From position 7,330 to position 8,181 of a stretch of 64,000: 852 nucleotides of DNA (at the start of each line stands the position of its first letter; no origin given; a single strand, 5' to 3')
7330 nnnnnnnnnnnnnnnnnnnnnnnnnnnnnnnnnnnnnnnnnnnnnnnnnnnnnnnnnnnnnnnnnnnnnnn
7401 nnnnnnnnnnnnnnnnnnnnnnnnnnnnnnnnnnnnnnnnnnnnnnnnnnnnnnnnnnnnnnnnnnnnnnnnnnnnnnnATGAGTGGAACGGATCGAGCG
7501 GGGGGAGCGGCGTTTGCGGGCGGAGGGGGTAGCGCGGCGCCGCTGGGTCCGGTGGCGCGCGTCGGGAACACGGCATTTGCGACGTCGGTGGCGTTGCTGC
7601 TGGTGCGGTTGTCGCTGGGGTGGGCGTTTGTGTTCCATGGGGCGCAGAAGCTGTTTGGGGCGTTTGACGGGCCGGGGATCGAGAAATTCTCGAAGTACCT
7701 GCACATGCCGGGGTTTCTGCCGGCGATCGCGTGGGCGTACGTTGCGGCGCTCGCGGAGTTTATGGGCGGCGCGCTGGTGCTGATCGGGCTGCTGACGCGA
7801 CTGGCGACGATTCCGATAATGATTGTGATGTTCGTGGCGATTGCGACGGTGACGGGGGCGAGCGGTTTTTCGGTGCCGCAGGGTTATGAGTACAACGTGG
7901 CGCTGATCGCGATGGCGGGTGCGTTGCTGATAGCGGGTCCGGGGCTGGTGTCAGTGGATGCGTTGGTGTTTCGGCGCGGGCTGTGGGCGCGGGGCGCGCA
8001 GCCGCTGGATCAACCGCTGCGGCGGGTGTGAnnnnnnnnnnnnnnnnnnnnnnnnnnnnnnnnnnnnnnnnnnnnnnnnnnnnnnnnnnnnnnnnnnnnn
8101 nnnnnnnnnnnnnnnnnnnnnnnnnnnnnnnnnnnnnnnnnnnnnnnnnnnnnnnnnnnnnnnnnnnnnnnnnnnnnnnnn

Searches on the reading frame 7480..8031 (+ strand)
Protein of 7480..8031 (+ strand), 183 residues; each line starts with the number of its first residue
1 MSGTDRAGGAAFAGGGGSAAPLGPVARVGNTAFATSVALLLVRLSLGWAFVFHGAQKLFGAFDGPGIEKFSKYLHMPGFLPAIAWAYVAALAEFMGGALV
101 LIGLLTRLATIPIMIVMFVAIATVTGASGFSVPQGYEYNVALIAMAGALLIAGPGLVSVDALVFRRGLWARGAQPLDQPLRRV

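Call 3: search_protein_families(library=pfam, proteins=[window:7480-8031:+], max_evalue=0.01)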
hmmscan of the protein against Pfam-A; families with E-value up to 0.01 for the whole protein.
window:7480-8031:+ (183 aa): 3 families
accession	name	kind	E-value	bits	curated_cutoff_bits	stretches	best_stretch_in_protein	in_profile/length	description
PF07681.17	DoxX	-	1.6e-19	70.7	23.6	1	38-125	1-84/85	DoxX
PF04173.18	DoxD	-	1.8e-05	25.2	22.7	1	85-166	65-147/167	TQO small subunit DoxD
PF07291.16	MauE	-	9.6e-05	23.1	27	1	37-124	3-87/128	Methylamine utilisation protein MauE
